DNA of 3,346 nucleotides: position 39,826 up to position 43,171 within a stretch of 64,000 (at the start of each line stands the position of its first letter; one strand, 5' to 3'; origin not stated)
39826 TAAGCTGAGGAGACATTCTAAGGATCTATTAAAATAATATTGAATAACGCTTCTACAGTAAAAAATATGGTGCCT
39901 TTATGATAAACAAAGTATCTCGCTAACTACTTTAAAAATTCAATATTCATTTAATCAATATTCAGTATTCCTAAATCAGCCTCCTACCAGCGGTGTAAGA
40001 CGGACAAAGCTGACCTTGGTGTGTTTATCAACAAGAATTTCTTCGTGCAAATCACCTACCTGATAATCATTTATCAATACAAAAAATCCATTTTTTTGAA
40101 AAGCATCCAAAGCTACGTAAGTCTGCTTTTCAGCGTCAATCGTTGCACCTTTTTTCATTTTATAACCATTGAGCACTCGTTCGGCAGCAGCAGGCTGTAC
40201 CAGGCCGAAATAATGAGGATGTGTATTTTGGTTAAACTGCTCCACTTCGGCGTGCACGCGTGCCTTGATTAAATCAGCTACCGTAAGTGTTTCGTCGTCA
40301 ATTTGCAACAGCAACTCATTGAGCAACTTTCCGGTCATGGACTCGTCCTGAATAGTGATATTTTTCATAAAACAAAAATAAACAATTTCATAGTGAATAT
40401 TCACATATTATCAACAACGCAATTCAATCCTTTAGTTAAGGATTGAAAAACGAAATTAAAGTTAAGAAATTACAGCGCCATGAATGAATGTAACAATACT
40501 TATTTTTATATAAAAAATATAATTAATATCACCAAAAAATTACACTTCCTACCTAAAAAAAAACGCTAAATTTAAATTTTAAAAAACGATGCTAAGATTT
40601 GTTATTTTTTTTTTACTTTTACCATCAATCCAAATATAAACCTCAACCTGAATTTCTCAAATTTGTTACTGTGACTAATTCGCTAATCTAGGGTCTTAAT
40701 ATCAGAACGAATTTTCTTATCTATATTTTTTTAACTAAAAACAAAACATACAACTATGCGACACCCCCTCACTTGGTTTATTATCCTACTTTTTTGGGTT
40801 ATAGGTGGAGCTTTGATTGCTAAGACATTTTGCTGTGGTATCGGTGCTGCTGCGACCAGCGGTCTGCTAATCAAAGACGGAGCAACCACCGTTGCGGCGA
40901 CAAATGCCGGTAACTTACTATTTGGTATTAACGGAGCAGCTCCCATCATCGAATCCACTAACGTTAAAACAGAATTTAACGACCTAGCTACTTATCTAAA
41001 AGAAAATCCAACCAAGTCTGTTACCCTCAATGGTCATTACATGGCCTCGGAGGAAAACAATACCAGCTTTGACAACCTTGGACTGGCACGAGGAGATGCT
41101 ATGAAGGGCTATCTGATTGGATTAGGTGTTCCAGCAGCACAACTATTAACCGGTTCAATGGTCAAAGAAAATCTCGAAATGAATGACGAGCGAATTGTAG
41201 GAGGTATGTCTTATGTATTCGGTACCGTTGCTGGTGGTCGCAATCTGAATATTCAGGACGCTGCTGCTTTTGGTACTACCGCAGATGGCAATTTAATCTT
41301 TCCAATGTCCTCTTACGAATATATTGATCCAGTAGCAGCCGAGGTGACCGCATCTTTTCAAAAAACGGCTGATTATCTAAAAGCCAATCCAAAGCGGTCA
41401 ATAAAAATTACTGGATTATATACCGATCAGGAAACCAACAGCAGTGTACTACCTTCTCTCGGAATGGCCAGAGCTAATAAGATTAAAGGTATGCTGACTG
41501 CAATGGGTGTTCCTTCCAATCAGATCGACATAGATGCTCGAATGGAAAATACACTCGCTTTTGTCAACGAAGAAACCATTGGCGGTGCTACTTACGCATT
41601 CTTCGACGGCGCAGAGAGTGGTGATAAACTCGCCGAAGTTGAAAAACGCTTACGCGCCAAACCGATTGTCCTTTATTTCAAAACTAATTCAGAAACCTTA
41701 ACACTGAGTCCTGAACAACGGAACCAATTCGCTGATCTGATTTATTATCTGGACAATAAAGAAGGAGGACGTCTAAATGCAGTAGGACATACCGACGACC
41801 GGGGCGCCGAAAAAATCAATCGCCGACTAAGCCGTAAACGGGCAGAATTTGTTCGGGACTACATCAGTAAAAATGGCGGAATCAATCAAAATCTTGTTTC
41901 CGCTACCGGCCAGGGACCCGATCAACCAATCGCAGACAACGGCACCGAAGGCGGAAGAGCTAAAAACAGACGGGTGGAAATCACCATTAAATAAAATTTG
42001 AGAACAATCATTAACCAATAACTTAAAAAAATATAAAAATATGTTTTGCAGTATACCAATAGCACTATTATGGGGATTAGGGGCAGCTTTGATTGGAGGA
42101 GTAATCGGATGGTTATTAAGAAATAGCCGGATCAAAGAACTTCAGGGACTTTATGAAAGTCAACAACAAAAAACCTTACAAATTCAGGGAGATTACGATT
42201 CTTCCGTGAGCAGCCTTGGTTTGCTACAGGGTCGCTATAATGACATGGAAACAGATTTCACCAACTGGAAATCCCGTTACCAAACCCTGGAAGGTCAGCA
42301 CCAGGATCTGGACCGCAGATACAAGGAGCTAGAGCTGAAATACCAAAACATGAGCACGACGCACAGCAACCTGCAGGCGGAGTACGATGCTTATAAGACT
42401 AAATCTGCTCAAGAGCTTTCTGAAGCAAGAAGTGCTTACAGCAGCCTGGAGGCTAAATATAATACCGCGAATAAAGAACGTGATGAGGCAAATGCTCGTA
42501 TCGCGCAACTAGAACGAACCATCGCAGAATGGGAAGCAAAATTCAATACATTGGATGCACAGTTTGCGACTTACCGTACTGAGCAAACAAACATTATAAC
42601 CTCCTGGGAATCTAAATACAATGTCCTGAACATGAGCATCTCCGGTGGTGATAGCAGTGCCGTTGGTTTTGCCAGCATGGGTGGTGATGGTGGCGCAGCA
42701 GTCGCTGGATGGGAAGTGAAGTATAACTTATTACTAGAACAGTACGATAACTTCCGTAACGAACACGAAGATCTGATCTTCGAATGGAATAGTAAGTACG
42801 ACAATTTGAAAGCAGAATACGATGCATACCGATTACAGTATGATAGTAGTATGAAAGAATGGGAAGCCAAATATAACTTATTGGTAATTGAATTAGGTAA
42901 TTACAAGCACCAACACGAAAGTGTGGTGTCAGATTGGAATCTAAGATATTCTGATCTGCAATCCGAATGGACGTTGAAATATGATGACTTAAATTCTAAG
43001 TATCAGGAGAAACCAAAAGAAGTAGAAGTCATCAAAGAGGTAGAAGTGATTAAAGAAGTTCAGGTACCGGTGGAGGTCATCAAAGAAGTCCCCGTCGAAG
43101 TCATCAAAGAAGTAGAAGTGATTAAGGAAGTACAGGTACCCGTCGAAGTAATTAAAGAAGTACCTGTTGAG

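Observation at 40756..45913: Three-gene locus: a triple-OmpA membrane anchor followed by two paralogous PEVK-like repeat proteins with H1-like tails and an HhH-like C-terminal domain. Candidate envelope-to-nucleoid tether.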

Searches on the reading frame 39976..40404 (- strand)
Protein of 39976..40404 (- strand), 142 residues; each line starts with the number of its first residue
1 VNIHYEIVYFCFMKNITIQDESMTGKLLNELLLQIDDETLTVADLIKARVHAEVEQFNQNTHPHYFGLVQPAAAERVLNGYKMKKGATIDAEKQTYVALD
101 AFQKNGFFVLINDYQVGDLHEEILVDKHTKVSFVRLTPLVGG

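Call 3: search_protein_families(library=pfam, proteins=[window:39976-40404:-], max_evalue=0.1)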
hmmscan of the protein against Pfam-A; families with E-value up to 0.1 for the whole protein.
window:39976-40404:- (142 aa): 1 family
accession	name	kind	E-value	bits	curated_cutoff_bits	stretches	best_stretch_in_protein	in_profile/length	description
PF16430.10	DUF5027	-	0.088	12.9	25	0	35-113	66-145/159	Domain of unknown function (DUF5027)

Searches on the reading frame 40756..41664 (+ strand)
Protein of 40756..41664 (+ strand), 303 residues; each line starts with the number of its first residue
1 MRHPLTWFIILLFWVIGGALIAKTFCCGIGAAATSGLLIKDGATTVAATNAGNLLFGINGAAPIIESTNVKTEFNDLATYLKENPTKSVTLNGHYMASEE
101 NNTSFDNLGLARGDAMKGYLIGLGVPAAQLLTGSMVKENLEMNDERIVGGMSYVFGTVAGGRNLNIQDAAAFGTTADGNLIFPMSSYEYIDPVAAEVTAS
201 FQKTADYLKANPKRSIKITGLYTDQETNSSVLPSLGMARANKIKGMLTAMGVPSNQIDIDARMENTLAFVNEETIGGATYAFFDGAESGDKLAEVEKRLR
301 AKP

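Call 86: find_homologous_proteins(query=window:40756-41664:+)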
Query seq(303 aa) (303 aa): 30 proteins with E <= 0.001 among 3481 candidates.
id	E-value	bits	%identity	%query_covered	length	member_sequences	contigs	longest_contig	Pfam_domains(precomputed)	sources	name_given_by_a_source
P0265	1.3e-194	663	100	100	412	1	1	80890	PF00691.26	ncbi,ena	-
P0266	7.9e-170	582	86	100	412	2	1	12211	PF00691.26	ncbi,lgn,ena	-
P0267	3.7e-169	579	87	100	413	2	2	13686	PF00691.26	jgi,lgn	-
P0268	7.7e-168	575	87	100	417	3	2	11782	PF00691.26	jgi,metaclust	metaclust:\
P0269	1.4e-164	564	85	100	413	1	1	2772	PF00691.26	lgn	-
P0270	1.3e-162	558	84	100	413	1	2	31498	PF00691.26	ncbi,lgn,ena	-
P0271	1.5e-162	558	83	100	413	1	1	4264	PF00691.26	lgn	-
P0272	1.6e-162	558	85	100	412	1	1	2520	PF00691.26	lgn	-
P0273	3.8e-162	556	84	100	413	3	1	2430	PF00691.26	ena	-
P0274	8.5e-160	549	83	100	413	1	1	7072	PF00691.26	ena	-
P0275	1.4e-159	548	82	100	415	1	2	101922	PF00691.26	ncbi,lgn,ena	-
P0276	2.4e-158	544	82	100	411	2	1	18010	PF00691.26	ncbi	-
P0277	2.6e-158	544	81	100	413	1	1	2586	PF00691.26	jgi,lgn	-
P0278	9.7e-158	542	82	100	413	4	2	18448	PF00691.26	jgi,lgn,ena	-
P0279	1.3e-154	532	79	100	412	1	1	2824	PF00691.26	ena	-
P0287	1.3e-89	318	52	100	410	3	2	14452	PF00691.26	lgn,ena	-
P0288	1.9e-78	282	48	96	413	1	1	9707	PF00691.26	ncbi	ncbi:MAG: OmpA family protein [Bacteroidota bacterium]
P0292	1.2e-28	118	43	48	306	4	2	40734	PF00691.26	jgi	jgi:OmpA-OmpF porin, OOP family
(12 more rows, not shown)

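Call 87: find_encoding_contigs(protein=P0292, flank=5000, max_places=1)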
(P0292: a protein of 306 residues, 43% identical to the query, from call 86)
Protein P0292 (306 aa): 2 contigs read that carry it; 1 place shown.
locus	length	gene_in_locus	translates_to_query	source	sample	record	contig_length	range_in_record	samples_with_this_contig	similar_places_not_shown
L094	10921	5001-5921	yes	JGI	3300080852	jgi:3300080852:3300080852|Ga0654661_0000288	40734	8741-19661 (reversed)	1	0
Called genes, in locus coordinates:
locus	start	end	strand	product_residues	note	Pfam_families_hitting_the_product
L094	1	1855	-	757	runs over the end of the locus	PF02384:N6_Mtase, PF20473:MmeI_Mtase, PF07669:Eco57I (weak), PF18135:Type_ISP_C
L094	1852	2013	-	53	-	-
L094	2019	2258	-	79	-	-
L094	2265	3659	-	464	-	PF11398:DUF2813 (faint), PF13175:AAA_15, PF13514:AAA_27 (weak), PF02463:SMC_N, PF13476:AAA_23, PF13304:AAA_21, PF13175:AAA_15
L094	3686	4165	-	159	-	PF03692:CxxCxxCC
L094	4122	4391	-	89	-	-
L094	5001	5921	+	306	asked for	PF00691:OmpA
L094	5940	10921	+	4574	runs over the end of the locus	?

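Call 88: find_encoding_contigs(protein=P0288, flank=5000, max_places=1)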
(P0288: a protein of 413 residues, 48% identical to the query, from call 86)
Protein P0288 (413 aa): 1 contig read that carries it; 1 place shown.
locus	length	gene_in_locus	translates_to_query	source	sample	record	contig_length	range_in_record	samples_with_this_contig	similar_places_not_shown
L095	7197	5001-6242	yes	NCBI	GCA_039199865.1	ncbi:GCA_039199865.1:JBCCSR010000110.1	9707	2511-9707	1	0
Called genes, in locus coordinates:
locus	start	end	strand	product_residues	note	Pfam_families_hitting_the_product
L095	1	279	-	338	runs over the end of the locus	PF04773:FecR, PF16344:FecR_C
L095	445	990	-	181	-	PF04542:Sigma70_r2, PF08281:Sigma70_r4_2, PF04545:Sigma70_r4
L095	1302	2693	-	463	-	PF05762:VWA_CoxE (faint), PF13519:VWA_2 (weak), PF13768:VWA_3 (weak)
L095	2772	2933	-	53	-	-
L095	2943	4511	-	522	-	PF20030:bpMoxR, PF00158:Sigma54_activat (faint), PF07724:AAA_2 (faint), PF07728:AAA_5, PF17868:AAA_lid_8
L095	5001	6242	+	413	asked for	PF00691:OmpA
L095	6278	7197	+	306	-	?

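Call 89: find_encoding_contigs(protein=P0287, flank=5000, max_places=1)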
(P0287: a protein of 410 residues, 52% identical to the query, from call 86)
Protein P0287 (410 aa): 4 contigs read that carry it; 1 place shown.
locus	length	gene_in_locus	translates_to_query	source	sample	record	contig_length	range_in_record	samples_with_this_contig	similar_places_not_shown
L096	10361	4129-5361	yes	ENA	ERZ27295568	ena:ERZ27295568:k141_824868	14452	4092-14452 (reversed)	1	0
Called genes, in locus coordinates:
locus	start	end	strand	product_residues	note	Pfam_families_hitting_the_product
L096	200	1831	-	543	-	-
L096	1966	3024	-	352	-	PF04773:FecR, PF16344:FecR_C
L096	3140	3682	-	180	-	PF07638:Sigma70_ECF (weak), PF04542:Sigma70_r2, PF08281:Sigma70_r4_2, PF04545:Sigma70_r4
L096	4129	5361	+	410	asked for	PF00691:OmpA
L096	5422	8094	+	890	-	-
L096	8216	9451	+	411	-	-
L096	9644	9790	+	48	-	-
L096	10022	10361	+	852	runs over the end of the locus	PF13491:FtsK_4TM, PF17854:FtsK_alpha, PF01580:FtsK_SpoIIIE, PF09397:FtsK_gamma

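Call 91: search_protein_families(library=pfam, proteins=[L094:5940-10919:+, L096:5422-6600:+], max_evalue=0.01)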
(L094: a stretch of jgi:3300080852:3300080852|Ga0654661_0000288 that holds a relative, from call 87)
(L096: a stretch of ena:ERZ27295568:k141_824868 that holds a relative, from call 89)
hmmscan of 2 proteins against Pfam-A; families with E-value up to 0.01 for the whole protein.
L094:5940-10919:+ (1660 aa): 1 family
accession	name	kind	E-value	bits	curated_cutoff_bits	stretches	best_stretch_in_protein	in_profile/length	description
PF02183.23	HALZ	-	1.2e-05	25.8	28.1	1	175-203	13-41/43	Homeobox associated leucine zipper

L096:5422-6600:+ (393 aa): 10 families
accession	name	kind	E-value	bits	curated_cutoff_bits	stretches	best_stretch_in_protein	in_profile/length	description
PF14362.11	DUF4407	-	2.1e-05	24.4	31.3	0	74-161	132-223/297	Domain of unknown function (DUF4407)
PF19220.6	Rod_CreS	-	9.3e-05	22.1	100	1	44-139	135-230/359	Crescentin, rod domain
PF07926.17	TPR_MLP1_2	-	0.00052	20.5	36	0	106-174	34-105/129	TPR/MLP1/MLP2-like protein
PF13851.11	GAS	-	0.00053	19.9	32.3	0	47-108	77-138/200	Growth-arrest specific micro-tubule binding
PF24423.1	OVT1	-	0.00057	20.7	30.9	0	290-352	2-64/100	Major antigen, helical domain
PF17078.10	SHE3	-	0.0013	19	30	0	61-226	65-214/228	SWI5-dependent HO expression protein 3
PF18595.6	Nuf2_DHR10-like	-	0.0017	18.9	28.4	0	99-160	55-116/117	Nuf2, DHR10-like domain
PF06818.20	Fez1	-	0.002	19.1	34.4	0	71-151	40-116/199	Fez1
PF06009.19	Laminin_II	-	0.0028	18.1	33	0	63-123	18-74/138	Laminin Domain II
PF05010.19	TACC_C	-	0.0038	17.4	29.9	0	45-164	65-177/201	Transforming acidic coiled-coil-containing protein (TACC), C-terminal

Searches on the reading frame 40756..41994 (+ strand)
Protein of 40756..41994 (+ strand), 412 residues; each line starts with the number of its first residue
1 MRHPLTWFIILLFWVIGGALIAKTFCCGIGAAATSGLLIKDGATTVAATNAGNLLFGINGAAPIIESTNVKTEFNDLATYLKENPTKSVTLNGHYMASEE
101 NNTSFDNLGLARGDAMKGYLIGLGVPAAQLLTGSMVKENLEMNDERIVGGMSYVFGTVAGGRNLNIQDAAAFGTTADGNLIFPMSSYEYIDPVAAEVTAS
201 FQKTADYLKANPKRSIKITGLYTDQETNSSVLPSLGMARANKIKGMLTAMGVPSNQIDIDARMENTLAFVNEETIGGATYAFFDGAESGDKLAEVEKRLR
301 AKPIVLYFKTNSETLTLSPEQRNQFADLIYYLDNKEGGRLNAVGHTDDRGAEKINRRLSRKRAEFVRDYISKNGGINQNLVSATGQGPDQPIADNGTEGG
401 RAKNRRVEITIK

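Call 3: search_protein_families(library=pfam, proteins=[window:40756-41994:+], max_evalue=0.1)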
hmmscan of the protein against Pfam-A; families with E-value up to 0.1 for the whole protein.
window:40756-41994:+ (412 aa): 1 family
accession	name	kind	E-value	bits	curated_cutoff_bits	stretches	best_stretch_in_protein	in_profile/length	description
PF00691.25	OmpA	-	2.1e-30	105.4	27.2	3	307-405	1-98/98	OmpA family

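Call 4: search_protein_families(library=ncbifam, proteins=[window:40756-41994:+], max_evalue=0.1)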
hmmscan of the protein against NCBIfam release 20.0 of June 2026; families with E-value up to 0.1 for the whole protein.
window:40756-41994:+ (412 aa): 39 families (the best 25 are shown)
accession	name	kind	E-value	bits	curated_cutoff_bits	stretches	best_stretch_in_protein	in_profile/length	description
NF053611.1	YiaD_Gzip_OmpA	equivalog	7.3e-40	136.9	175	3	307-411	105-206/206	YiaD family glycine zipper/OmpA-like lipoprotein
NF053612.1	anchor_PA1041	equivalog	6.3e-31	108.1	250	2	307-412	134-236/236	PA1041 family peptidoglycan-binding anchor lipoprotein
NF053613.1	OMP_toxin_LptF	equivalog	7.2e-29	101.2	400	3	316-411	151-245/256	lipotoxin F family OmpA-related lipoprotein LptF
TIGR02802.1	Pal_lipo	equivalog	2.2e-26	91.9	125.35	3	306-410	2-103/104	peptidoglycan-associated lipoprotein Pal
NF045787.1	OmpABordt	equivalog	2.1e-24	86.3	200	1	315-411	94-189/194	outer membrane protein OmpA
NF053585.1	OMP_LP_YfiB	equivalog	2.9e-24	85.8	128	1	308-411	60-160/163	outer membrane lipoprotein YfiB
TIGR03350.1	type_VI_ompA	equivalog_domain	1.6e-22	79.9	139.8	2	330-411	54-137/137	type VI secretion system protein TssL, long form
TIGR03789.1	pdsO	hypoth_equivalog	1.1e-20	74.4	152.2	3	305-411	140-243/243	sortase-associated OmpA-like protein PdsO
NF007804.1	PRK10510.1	equivalog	1.3e-20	73.8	307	1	311-411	117-216/219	OmpA family lipoprotein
NF047620.1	FlgprotMotYVib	equivalog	3.6e-19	69.5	400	2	305-411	162-266/271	flagellar protein MotY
NF045788.1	Omp38Acinit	equivalog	3.8e-19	69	500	1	341-411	276-346/354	outer membrane protein Omp38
NF008067.1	PRK10802.1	equivalog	2e-17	63.6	261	3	318-407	79-167/171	peptidoglycan-associated lipoprotein Pal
NF005999.0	PRK08126.1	subfamily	6.8e-15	54.8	571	1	336-411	352-430/432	hypothetical protein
NF033763.1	exchanger_TraB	exception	7.8e-14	50.5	700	1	334-411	421-497/522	outer membrane exchange protein TraB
NF007424.1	PRK09967.1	equivalog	1.1e-13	51.5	155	1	315-411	61-157/160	OmpA family protein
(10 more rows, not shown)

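Call 61: search_protein_families(library=padloc, proteins=[window:40756-41994:+], max_evalue=0.01)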
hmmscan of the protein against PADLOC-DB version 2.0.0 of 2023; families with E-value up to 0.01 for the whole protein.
window:40756-41994:+ (412 aa): 3 families
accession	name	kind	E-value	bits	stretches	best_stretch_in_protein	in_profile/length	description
PDLC00651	ZorB3|ZorB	-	1.9e-10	38.6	1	307-410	92-201/215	MotB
PDLC00609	ZorB1|ZorB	-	1.9e-08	32.1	1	344-411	140-214/232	MotB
PDLC00612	ZorB1|ZorB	-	4e-07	27.9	1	344-409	191-264/293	MotB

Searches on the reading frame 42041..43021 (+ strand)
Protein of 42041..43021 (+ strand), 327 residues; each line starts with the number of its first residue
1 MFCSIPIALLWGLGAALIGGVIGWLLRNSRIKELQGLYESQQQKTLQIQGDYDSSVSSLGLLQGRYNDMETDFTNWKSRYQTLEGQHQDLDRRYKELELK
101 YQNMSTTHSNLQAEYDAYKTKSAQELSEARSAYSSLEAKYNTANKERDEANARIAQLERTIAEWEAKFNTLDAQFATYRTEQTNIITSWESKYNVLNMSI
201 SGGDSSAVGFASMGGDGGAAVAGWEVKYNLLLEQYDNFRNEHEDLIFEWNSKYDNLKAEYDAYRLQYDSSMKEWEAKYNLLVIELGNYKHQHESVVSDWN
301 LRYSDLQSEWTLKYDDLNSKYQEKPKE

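Call 8: find_homologous_proteins(query=window:42041-43021:+)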
Query seq(327 aa): 965 candidates shared short words with the query, none scored E <= 0.001.

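Call 91: search_protein_families(library=pfam, proteins=[window:42041-43009:+], max_evalue=0.01)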
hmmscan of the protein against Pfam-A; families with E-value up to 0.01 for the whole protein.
window:42041-43009:+ (323 aa): 10 families
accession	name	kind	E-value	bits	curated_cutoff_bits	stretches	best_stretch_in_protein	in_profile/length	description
PF06810.17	Phage_scaffold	-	2.7e-05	24.7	35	0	136-183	32-80/170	Phage capsid assembly scaffolding protein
PF19220.6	Rod_CreS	-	3.3e-05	23.6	100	0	114-180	10-76/359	Crescentin, rod domain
PF13851.11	GAS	-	0.00066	19.6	32.3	1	70-170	32-131/200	Growth-arrest specific micro-tubule binding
PF23991.1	DUF7310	-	0.00078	20.3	40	0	133-172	19-57/83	Coiled-coil region of unknown function (DUF7310)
PF14362.11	DUF4407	-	0.0017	18.1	31.3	0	39-177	115-234/297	Domain of unknown function (DUF4407)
PF18595.6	Nuf2_DHR10-like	-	0.0018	18.8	28.4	1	88-181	12-107/117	Nuf2, DHR10-like domain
PF09763.15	Sec3_CC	-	0.0054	17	27.1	0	107-189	4-86/133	Exocyst complex component Sec3, coiled-coil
PF07926.17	TPR_MLP1_2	-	0.0068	16.9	36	0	77-174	21-118/129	TPR/MLP1/MLP2-like protein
PF04108.17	ATG17_like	-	0.0094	15.9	43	0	32-154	169-277/355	Autophagy protein ATG17-like domain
PF01576.24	Myosin_tail_1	-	0.0095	14.3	38.1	0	64-159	917-1002/1081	Myosin tail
